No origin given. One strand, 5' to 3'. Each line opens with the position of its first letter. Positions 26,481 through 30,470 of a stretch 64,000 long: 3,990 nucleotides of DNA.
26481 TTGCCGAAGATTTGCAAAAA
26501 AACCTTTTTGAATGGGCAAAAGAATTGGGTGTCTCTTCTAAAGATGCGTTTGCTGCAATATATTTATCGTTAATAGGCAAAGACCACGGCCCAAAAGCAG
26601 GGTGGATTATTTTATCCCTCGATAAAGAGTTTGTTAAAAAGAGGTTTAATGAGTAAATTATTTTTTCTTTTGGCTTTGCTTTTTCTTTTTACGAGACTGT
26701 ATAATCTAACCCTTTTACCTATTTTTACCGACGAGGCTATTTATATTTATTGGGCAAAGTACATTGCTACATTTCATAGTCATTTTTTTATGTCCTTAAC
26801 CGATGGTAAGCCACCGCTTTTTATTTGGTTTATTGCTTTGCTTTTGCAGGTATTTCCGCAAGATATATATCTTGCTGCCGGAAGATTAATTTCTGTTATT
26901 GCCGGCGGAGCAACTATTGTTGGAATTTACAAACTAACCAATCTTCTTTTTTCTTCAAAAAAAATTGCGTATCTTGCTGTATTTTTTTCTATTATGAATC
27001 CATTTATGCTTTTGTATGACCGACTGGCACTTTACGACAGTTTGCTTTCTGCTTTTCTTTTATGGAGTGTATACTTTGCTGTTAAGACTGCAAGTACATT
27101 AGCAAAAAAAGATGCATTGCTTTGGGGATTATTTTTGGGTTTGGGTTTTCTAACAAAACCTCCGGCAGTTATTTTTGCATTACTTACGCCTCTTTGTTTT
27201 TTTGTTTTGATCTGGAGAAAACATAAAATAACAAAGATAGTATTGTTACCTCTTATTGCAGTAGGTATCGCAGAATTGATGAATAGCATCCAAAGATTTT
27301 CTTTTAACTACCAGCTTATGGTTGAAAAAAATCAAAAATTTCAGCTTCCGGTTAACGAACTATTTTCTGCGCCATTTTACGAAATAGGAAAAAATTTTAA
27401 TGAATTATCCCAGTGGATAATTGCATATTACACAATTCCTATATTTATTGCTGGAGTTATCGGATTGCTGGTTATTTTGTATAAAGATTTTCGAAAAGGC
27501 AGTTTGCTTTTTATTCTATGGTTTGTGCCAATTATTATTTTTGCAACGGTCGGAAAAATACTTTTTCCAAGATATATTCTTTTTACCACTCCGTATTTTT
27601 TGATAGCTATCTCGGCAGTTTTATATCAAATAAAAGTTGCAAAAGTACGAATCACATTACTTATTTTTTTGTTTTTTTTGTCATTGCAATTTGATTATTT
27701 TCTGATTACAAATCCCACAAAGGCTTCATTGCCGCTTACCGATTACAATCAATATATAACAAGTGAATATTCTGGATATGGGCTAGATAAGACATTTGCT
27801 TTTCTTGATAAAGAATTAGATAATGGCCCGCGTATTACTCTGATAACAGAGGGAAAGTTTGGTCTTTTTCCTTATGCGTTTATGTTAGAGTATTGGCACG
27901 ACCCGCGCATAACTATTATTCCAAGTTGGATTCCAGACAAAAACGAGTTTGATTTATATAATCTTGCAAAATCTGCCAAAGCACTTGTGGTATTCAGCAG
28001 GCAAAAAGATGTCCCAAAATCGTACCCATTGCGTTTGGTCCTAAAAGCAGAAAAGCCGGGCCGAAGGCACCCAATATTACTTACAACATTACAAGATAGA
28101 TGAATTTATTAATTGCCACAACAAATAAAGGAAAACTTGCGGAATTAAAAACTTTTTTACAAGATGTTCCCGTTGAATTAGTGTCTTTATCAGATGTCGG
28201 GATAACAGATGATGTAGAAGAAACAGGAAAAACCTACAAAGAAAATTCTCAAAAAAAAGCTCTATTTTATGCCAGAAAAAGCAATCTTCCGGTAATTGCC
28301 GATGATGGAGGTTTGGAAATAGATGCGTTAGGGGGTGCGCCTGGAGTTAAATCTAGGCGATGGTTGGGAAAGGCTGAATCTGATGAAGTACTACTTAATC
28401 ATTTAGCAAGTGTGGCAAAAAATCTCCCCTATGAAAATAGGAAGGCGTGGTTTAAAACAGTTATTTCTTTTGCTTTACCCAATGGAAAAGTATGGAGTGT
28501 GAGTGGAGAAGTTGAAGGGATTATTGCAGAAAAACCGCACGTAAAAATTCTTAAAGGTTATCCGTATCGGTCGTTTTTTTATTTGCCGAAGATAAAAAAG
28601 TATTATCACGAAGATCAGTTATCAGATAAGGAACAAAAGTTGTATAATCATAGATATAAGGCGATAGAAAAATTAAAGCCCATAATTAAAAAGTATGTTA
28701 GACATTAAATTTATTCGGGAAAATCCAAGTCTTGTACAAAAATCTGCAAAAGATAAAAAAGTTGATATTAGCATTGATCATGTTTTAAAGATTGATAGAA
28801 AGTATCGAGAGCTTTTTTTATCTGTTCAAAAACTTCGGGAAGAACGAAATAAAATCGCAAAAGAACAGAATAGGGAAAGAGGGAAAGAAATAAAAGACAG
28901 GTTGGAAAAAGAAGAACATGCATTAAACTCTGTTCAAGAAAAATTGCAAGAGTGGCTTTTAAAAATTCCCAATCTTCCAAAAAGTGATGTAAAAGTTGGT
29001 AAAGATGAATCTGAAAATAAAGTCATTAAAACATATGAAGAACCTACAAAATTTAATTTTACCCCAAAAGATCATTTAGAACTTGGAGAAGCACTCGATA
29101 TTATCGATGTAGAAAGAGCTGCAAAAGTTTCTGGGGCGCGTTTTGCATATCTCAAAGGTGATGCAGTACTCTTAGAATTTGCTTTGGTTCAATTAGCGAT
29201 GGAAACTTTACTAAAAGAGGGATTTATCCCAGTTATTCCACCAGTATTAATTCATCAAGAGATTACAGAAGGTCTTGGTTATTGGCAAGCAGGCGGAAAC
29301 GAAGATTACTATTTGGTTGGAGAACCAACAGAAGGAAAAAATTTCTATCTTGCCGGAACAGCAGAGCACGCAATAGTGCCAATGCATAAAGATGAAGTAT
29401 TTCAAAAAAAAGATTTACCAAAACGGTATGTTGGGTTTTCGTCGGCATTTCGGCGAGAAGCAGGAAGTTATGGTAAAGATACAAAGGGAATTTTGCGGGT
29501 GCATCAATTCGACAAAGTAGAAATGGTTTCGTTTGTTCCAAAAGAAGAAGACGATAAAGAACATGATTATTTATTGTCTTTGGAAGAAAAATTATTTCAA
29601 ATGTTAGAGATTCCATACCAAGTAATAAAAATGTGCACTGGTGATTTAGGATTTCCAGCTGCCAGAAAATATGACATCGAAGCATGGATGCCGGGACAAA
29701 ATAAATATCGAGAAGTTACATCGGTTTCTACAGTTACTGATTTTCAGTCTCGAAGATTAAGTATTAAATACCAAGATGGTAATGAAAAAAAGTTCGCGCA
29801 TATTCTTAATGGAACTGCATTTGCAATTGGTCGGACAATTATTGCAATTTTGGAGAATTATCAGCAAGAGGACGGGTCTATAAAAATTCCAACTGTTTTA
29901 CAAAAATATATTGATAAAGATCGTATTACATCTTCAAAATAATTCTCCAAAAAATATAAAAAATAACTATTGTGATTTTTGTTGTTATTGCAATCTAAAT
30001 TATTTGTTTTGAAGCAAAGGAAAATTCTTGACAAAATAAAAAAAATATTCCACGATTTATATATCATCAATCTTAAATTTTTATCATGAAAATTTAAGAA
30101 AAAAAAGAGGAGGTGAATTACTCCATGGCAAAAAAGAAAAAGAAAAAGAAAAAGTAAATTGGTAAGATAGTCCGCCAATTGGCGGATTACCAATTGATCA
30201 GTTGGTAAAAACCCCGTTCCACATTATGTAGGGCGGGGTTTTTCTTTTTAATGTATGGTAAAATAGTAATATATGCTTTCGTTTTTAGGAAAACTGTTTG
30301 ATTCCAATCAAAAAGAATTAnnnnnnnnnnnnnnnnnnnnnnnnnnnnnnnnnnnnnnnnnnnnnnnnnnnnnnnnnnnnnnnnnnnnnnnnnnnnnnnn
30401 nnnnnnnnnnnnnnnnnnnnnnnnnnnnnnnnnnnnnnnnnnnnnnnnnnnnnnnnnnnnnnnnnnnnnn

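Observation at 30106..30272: Strongly SD-driven poly-lysine mini-ORF (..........), nested hairpins and an intrinsic terminator in the leader of secA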

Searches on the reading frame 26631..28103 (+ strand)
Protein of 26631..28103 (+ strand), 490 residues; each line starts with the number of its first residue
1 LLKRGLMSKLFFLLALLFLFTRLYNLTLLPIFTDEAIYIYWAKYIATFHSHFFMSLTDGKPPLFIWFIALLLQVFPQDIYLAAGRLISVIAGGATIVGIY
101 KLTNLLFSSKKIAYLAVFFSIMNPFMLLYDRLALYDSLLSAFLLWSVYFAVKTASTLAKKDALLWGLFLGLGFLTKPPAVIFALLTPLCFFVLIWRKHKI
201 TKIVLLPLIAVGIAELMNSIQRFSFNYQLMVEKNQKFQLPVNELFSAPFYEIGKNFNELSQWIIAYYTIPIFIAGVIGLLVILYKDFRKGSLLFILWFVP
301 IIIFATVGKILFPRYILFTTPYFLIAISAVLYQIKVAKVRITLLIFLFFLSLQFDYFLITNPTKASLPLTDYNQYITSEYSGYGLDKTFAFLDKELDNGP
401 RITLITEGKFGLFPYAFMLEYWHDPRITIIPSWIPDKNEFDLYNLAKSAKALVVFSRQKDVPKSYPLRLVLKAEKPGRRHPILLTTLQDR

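Call 11: search_protein_families(library=pfam, proteins=[window:26631-28103:+])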
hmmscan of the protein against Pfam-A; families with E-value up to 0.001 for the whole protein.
window:26631-28103:+ (490 aa): 1 family
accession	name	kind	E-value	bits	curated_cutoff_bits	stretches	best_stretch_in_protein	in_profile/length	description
PF13231.12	PMT_2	-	1.4e-15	58.3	26.1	1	60-213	2-151/160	Dolichyl-phosphate-mannose-protein mannosyltransferase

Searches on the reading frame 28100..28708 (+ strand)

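Call 11: search_protein_families(library=pfam, proteins=[window:28100-28708:+])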
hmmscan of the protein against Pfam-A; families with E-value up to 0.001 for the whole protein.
window:28100-28708:+ (202 aa): 1 family
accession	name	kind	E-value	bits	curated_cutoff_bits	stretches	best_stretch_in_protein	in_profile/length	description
PF01725.21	Ham1p_like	-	3.2e-43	148.2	22.5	1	3-194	1-185/186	Ham1 family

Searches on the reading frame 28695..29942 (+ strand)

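Call 11: search_protein_families(library=pfam, proteins=[window:28695-29942:+])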
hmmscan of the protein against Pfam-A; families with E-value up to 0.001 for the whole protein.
window:28695-29942:+ (415 aa): 2 families
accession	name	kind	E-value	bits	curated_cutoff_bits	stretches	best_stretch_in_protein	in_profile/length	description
PF00587.30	tRNA-synt_2b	-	9.5e-40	137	29.3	1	213-389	7-179/179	tRNA synthetase class II core domain (G, H, P, S and T)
PF02403.27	Seryl_tRNA_N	-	4.2e-17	62.8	28.2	1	1-95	1-108/108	Seryl-tRNA synthetase N-terminal domain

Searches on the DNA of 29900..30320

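Call 4: search_rna_families(source=window, start=29900, end=30320, threshold=evalue, max_evalue=10, show_alignments=3)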
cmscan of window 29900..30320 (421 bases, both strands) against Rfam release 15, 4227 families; matches with E-value up to 10: 19.
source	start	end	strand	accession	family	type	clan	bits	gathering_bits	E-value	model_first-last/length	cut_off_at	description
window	30114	30250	+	RF02079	STnc180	Gene; sRNA;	-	29.1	50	0.00075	1-208/208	no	Enterobacterial sRNA STnc180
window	30168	30246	+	RF02837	anti-hemB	Gene; sRNA;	-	26.7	49.5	0.00028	1-81/81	no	Burkholderia RNA 7 (anti-hemB)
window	30125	30246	+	RF01470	rli38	Gene; sRNA;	-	24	49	0.37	1-150/150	no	Listeria sRNA rli38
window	30169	30261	+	RF03530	bglG-cis-reg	Cis-reg;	-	23.5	80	0.048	1-137/137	no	cis-regulatory element of the bglG/LicT operon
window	30181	30284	+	RF01770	rimP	Cis-reg; leader;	-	21.1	47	0.42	1-102/102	no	Gammaprotebacteria rimP leader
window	30207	30320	-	RF01416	NrrF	Gene; antisense;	-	21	60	0.055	39-160/160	5'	NrrF RNA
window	30153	30246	+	RF00515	PyrR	Cis-reg;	-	19.8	54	2.2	1-115/115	no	PyrR binding site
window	30158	30250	+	RF01772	rnk_pseudo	Cis-reg; leader;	-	19.3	55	0.68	1-108/108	no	Pseudomonas rnk leader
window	30124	30267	+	RF02488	GlsR25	Gene; snRNA; snoRNA; HACA-box;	-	19.2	100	0.21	1-146/146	no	Small nucleolar RNA GlsR25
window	30156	30247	+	RF00506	Thr_leader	Cis-reg; leader;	-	18.1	55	0.57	1-118/118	no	Threonine operon leader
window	30208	30282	-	RF02844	RefA9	Gene; antisense;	-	17.4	49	3.9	1-64/64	no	Enterococcus sRNA A9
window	30187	30270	-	RF02621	BSnc120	Gene; sRNA;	-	16.3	114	0.84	1-88/88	no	Brucella sRNA 120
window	30207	30243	+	RF02495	ohsC_RNA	Gene; antitoxin;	-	16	50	9.3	40-72/77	no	Oppression of Hydrophobic ORF by sRNA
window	30208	30320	-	RF02901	AaHKsRNA41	Gene; sRNA;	-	14.1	97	0.73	94-187/187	5'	Aggregatibacter sRNA 41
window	30147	30206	-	RF02606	AbsR28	Gene; sRNA;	-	12.1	50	3.8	1-180/180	no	Acinetobacter sRNA 28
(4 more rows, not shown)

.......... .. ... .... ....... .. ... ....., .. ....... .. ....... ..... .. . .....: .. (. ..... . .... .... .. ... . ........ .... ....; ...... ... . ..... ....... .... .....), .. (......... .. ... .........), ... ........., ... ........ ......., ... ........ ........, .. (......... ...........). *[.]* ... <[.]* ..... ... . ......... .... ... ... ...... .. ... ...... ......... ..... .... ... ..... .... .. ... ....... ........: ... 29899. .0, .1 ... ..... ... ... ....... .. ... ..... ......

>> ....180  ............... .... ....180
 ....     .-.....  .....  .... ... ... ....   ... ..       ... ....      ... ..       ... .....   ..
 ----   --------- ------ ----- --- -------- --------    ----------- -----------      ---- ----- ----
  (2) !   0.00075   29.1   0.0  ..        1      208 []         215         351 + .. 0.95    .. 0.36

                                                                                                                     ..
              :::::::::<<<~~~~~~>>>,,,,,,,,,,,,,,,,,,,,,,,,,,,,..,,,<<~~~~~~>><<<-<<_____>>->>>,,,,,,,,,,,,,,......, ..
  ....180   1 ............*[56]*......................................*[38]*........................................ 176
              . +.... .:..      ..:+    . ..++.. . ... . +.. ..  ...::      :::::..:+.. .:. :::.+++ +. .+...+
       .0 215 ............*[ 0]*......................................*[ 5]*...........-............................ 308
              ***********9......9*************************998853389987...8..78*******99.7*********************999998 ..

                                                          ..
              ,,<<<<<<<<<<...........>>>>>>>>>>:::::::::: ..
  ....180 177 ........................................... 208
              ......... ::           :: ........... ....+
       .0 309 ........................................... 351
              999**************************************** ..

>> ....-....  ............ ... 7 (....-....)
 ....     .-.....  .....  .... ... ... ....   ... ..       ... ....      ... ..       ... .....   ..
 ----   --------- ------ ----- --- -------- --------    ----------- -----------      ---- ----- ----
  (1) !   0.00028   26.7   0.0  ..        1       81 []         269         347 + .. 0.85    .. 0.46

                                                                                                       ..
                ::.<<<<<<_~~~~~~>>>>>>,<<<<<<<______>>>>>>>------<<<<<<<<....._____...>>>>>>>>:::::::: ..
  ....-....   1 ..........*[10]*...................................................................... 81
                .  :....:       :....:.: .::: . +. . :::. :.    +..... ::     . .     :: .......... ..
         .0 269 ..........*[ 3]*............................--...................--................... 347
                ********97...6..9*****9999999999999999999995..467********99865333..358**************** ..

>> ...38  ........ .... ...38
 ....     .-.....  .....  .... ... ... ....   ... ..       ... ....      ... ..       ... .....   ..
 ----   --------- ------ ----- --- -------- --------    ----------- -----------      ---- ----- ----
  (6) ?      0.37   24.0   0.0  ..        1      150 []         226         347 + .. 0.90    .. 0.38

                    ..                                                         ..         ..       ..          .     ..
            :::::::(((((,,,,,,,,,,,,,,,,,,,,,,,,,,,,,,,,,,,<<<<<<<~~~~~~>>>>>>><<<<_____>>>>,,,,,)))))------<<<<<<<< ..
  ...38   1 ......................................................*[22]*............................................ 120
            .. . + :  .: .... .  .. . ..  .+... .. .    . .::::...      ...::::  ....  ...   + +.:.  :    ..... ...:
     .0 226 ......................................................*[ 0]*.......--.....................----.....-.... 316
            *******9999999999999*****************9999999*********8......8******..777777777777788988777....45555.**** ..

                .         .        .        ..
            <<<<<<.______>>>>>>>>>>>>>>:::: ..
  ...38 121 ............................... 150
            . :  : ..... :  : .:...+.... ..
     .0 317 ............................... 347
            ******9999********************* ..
